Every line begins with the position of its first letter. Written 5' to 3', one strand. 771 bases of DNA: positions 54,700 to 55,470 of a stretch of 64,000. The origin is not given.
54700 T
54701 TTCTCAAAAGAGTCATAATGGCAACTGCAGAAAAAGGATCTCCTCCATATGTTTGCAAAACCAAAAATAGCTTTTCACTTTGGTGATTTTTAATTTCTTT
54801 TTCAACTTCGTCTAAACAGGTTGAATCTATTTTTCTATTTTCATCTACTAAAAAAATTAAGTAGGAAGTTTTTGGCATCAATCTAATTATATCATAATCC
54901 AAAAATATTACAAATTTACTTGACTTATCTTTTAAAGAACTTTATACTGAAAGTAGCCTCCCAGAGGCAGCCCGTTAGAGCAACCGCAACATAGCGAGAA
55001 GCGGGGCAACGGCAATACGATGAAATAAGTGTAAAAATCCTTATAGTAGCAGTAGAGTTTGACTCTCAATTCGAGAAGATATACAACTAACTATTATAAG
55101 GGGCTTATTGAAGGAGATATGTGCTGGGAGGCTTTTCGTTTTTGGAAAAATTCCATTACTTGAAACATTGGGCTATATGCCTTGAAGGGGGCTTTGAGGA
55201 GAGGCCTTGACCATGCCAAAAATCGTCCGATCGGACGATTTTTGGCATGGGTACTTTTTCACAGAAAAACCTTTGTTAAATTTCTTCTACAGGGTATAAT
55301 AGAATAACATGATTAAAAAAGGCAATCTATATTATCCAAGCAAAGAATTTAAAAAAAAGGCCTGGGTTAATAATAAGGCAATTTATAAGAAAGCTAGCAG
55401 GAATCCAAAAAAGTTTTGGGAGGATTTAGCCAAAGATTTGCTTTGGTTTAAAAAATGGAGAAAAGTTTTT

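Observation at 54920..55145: Unclassified approx 190-nt multi-helix RNA with its own promoter, between a protease gene and acs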

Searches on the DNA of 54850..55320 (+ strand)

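Call 4: search_rna_families(source=window, start=54850, end=55320, threshold=evalue, max_evalue=10, show_alignments=4)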
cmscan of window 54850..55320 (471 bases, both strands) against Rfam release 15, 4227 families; matches with E-value up to 10: 4.
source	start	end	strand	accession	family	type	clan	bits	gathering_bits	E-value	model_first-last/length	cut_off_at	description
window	55199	55280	-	RF02875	AS-pc01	Gene; antisense;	-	19.3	79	0.56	1-99/99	no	Antisense to pHK01_035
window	55196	55261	+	RF04095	MIR9746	Gene; miRNA;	-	16.9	79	1.9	1-110/110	no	MIR9746 microRNA precursor family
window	55213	55249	+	RF03215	mir-5360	Gene; miRNA;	-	15.8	79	2.5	1-81/81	no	mir-5360 microRNA precursor family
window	55178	55259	+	RF02875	AS-pc01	Gene; antisense;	-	15.1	79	4.8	1-99/99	no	Antisense to pHK01_035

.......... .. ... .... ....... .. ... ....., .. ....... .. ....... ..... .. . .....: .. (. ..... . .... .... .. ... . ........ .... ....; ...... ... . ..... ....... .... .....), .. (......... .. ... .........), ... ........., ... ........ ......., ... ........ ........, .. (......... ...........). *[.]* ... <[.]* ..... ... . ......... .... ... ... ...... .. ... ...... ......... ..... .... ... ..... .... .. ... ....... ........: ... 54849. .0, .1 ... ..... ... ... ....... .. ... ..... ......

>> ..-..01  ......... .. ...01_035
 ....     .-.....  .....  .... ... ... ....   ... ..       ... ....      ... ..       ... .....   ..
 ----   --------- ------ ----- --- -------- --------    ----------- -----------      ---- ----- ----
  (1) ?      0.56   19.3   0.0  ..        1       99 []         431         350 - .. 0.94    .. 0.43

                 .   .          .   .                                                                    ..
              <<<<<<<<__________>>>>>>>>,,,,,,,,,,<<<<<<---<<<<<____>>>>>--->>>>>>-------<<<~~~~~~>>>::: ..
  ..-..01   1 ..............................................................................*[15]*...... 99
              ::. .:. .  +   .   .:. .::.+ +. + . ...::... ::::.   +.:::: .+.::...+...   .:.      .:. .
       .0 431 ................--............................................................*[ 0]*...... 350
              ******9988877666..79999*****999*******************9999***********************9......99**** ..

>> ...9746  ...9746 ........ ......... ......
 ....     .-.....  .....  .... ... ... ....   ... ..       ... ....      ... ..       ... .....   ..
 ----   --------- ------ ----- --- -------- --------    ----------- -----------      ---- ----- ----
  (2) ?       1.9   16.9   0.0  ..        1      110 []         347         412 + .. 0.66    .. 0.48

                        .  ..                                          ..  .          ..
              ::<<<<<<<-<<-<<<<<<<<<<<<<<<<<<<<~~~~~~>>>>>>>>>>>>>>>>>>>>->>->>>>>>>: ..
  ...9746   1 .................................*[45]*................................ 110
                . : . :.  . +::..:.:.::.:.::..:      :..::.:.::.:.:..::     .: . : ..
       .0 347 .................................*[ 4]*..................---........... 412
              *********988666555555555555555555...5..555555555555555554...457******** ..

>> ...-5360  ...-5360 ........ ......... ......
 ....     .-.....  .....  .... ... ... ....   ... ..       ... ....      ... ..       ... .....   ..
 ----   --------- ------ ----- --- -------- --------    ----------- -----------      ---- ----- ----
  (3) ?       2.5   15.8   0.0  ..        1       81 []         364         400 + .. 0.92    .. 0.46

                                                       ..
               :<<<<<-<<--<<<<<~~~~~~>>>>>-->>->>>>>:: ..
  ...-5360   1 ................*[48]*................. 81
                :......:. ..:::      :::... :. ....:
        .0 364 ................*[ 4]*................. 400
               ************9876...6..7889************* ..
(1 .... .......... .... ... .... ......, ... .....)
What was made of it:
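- On Any Rfam 15 family: Call 4 (54850-55320, E<=10, permissive filters): the only hits are chance matches of the terminator hairpin to miRNA and antisense models (15-19 bits against a gathering score of 79).
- On 6S RNA: Call 4: no 6S-type hit at E<=10.
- Closest known: 6S RNA. Different: No model match even at E<=10 (call 4).
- There is no hit to any 6S model even at E<=10 (call 4).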

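Call 26: build_rna_model(alignment_id=A2, structure=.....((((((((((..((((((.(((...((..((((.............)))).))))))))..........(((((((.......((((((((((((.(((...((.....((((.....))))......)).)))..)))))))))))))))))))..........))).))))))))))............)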
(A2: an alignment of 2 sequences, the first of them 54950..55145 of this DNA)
Model R1 built from alignment A2 (2 sequences, 196 columns); structure: as given.
model positions 196; base pairs 53; branch points 1; effective number of sequences 0.71; information 0.59 bits per position. Calibrated on 0.2 Mb of random sequence (short: E-values are rough).
structure used (alignment columns):
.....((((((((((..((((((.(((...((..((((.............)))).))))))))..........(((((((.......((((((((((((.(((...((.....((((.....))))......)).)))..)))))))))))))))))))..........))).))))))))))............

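Call 29: search_with_rna_model(model_id=R1, sources=[window, L002, L003, L004, L005, L006, L007, L008, L009, L010, L011, L012, L013, L014, L016, L082, L083, L086, L087], max_evalue=10)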
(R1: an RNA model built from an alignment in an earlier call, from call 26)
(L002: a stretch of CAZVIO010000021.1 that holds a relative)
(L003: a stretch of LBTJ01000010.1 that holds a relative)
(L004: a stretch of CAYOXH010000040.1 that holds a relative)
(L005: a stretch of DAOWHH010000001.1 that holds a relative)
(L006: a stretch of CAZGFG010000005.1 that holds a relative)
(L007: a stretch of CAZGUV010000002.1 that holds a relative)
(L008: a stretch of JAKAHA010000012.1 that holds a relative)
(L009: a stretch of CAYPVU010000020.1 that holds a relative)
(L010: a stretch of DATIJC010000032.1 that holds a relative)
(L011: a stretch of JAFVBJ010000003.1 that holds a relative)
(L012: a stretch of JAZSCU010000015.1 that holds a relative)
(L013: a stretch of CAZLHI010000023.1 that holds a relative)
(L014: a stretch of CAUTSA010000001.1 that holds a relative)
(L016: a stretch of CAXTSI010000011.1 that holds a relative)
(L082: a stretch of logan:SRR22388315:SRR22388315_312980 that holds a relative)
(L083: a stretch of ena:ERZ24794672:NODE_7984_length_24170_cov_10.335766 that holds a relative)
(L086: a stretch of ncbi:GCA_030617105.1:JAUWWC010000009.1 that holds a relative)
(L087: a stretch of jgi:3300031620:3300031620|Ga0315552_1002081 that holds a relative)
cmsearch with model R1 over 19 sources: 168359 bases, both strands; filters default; matches with E-value up to 10: 5.
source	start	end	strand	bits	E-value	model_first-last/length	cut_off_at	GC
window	54950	55145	+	255.2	3.8e-64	1-196/196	no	0.43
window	12431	12474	+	15.8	0.031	1-196/196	no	0.5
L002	2941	2975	+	7.7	3.9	1-196/196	no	0.31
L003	2661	2689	-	7.1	5.7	1-196/196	no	0.31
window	14919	14951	+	6.3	9.3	1-196/196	no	0.36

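Call 32: search_dna_similar(query=window:54920-55260:+, collection=phages, mode=distant, max_evalue=1, max_rows=10)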
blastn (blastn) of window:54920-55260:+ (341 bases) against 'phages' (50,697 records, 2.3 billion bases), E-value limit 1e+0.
No match.

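Call 33: search_dna_similar(query=window:54920-55260:+, collection=plasmids, mode=distant, max_evalue=1, max_rows=10)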
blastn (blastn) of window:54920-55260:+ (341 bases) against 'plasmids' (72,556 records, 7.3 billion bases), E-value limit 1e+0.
No match.
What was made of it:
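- Tried and rejected: blastn against the phage and plasmid collections gave no match (calls 32, 33).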

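Call 37: search_with_rna_model(model_id=R1, sources=[L088, L089, L090, L091, L084, L085], max_evalue=10)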
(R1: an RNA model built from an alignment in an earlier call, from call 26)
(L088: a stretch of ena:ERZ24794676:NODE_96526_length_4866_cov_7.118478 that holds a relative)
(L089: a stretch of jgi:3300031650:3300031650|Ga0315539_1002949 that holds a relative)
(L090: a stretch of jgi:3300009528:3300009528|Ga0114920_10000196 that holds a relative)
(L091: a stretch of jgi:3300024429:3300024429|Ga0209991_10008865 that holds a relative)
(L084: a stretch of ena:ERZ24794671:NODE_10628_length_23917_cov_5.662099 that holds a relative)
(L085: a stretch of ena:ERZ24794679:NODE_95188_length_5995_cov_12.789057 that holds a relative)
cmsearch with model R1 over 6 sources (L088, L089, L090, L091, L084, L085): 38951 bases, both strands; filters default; matches with E-value up to 10: 0.
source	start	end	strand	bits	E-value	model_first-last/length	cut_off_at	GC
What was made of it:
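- On Riboswitch / cis-regulatory leader of acs: CM R1 finds nothing in them (calls 29, 37).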

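Call 50: search_with_rna_model(model_id=R1, sources=[L092, L093, L094, L095, L096, L097], max_evalue=10)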
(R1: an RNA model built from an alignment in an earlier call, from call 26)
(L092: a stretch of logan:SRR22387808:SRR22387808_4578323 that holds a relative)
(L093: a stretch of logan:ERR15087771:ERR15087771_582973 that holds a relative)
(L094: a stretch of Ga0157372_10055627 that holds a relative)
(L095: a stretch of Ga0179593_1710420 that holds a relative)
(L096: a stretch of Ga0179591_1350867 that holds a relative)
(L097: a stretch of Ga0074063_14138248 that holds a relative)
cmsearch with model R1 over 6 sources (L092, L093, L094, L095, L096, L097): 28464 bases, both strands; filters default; matches with E-value up to 10: 0.
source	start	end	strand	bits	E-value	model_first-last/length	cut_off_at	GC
